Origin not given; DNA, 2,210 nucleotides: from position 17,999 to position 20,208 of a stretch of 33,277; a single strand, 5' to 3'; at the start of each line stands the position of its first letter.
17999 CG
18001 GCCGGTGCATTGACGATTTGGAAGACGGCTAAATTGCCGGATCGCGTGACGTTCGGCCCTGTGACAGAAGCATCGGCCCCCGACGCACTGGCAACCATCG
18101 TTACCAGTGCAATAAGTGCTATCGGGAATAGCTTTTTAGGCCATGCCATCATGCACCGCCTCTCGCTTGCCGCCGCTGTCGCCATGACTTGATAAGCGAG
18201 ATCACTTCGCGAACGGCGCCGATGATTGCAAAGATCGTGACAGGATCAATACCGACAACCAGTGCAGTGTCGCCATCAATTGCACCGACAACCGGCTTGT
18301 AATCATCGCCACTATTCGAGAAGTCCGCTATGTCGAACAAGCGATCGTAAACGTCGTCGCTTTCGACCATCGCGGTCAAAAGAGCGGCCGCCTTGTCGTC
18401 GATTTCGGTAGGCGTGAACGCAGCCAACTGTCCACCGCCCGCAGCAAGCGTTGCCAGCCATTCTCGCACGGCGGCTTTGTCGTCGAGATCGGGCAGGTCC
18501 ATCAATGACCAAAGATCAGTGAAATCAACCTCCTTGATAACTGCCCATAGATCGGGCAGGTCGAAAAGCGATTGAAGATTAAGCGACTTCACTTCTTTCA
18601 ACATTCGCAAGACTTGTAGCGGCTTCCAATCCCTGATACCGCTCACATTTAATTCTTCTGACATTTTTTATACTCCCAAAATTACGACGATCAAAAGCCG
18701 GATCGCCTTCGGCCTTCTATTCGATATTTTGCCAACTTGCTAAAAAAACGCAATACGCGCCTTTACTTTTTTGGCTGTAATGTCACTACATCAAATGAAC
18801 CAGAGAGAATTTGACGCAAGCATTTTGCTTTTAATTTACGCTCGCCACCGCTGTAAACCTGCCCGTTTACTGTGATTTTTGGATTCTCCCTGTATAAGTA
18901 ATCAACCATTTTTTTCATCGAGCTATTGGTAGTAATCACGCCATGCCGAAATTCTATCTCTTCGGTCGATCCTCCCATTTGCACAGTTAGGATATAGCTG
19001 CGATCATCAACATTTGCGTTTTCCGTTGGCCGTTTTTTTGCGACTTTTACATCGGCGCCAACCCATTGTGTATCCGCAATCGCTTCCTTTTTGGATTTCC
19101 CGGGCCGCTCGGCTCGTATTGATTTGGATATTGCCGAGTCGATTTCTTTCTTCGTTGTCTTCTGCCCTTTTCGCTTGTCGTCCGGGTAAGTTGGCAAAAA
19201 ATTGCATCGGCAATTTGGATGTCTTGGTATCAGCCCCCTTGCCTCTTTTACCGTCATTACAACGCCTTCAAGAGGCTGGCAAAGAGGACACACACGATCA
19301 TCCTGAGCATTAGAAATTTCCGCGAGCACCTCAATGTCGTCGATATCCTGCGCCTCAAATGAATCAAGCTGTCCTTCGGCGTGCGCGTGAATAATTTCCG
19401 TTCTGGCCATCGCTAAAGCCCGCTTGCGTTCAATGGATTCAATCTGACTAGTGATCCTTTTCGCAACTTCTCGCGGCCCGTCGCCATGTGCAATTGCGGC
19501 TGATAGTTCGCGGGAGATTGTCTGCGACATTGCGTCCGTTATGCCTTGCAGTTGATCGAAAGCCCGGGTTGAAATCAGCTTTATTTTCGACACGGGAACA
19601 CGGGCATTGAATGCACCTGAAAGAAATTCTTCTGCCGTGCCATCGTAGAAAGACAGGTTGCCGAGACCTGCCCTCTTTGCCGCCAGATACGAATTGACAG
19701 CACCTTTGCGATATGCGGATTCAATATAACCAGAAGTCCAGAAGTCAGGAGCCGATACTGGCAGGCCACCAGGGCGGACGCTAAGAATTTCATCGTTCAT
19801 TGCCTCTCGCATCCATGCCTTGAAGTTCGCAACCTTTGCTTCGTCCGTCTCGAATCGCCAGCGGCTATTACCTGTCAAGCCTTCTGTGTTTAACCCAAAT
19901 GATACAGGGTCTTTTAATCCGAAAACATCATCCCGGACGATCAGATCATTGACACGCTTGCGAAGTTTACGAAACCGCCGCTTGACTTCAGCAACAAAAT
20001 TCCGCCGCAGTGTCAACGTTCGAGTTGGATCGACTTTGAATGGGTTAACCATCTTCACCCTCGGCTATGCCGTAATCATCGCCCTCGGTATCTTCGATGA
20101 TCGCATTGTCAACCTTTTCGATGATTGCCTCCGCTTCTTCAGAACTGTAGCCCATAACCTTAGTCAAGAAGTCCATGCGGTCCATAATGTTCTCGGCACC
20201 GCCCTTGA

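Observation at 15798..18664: MuF-adjacent accessory island: acidic repeat protein, signal-peptide protein, C1-like peptidase and three membrane proteins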

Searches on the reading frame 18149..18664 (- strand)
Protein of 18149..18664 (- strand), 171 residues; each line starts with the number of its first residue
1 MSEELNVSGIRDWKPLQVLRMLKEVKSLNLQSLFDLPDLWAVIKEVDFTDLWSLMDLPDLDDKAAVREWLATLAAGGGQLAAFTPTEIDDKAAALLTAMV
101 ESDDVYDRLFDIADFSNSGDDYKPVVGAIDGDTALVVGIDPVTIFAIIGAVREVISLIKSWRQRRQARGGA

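Call 4: search_protein_families(library=pfam, proteins=[window:18149-18664:-], max_evalue=0.1)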
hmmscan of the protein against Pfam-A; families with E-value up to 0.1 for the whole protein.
window:18149-18664:- (171 aa): 0 families

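Call 5: search_protein_families(library=phrogs, proteins=[window:18149-18664:-], max_evalue=0.1)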
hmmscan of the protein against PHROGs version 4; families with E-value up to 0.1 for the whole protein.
window:18149-18664:- (171 aa): 1 family
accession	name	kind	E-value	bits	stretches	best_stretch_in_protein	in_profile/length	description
phrog_6597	-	lysis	0.095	14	0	71-99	12-40/66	holin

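Call 53: search_protein_families(library=pfam, proteins=[window:18149-18664:-], max_evalue=1)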
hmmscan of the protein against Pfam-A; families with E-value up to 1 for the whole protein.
window:18149-18664:- (171 aa): 0 families

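Call 104: search_solved_structures(query=window:18149-18664:-, max_evalue=1)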
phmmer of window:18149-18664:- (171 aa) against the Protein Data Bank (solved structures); distinct sequences matched with E-value up to 1: 3.
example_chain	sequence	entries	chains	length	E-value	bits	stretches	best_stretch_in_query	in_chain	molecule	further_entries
2y0c_A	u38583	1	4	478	0.46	13.5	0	18-119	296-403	UDP-GLUCOSE DEHYDROGENASE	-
2y0d_A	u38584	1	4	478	0.46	13.5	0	18-119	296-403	UDP-GLUCOSE DEHYDROGENASE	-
2y0e_A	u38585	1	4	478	0.46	13.5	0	18-119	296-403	UDP-GLUCOSE DEHYDROGENASE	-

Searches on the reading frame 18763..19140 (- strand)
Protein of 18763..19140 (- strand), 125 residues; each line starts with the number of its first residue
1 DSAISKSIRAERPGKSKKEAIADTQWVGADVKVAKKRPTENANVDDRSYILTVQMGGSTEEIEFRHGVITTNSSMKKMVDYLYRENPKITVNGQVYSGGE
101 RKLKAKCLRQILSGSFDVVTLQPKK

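Call 103: search_solved_structures(query=window:18763-19140:-, max_evalue=1)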
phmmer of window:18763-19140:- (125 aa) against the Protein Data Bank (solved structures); distinct sequences matched with E-value up to 1: 0.

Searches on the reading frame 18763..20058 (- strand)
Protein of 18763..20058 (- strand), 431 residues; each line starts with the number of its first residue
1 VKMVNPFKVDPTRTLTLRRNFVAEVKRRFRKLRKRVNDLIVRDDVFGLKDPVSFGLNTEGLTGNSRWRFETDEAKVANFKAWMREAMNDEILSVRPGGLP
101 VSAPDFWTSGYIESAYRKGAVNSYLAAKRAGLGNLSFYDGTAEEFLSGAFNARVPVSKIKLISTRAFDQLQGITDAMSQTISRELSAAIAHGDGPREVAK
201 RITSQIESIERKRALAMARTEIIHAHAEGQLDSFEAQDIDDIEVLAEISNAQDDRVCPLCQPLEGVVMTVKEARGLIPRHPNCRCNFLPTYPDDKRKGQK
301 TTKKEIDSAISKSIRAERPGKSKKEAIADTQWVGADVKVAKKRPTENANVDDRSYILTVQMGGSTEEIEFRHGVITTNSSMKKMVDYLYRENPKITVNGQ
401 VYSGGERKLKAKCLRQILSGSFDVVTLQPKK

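Call 4: search_protein_families(library=pfam, proteins=[window:18763-20058:-], max_evalue=0.1)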
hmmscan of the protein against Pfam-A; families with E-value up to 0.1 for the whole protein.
window:18763-20058:- (431 aa): 1 family
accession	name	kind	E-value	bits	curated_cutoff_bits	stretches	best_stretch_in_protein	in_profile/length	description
PF04233.19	Phage_Mu_F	-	1.5e-14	55.1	29.6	1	179-287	1-111/112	Phage Mu protein F like protein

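Call 5: search_protein_families(library=phrogs, proteins=[window:18763-20058:-], max_evalue=0.1)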
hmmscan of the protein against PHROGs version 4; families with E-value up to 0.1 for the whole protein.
window:18763-20058:- (431 aa): 20 families
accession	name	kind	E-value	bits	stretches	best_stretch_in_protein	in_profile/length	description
phrog_758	-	head and packaging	1.2e-32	114.5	1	7-308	24-306/326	head morphogenesis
phrog_115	-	head and packaging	1.1e-28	101.8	1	168-345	197-384/665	minor head protein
phrog_595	-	head and packaging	1.2e-25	91.9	1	167-393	175-371/513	head maturation protease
phrog_6577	-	unknown function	2.6e-22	80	1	157-340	95-276/1066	-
phrog_4728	-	head and packaging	4.6e-22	79.5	1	169-357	176-375/591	head morphogenesis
phrog_2841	-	head and packaging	1.1e-19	71.8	1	174-307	192-323/525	minor head protein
phrog_2468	-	head and packaging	6e-16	59.8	1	162-310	133-292/303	head morphogenesis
phrog_3517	-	head and packaging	9.1e-14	52.5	2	209-310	230-348/371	head morphogenesis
phrog_241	-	head and packaging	8.4e-11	42.6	1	170-316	146-293/679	head morphogenesis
phrog_2662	-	head and packaging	9.9e-11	41.9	1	159-291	569-709/717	portal protein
phrog_19443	-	head and packaging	6.7e-10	39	1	168-297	159-291/579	minor head protein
phrog_16619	-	head and packaging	6.8e-10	38.1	1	211-351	199-324/1440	minor head protein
phrog_7625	-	head and packaging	6e-08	33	1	168-304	122-262/504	head morphogenesis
phrog_1657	-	head and packaging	6.7e-08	33.2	1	200-293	204-301/337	head morphogenesis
phrog_2494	-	head and packaging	1.9e-06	28.4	1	255-392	183-325/399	minor head protein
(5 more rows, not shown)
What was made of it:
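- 18763..20058 (-): MuF-like head morphogenesis gene (431 aa): upstream boundary, not part of the cassette. PF04233 1.5e-14 at residues 179-287; phrog_758 1.2e-32 at residues 7-308 (calls 4, 5).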
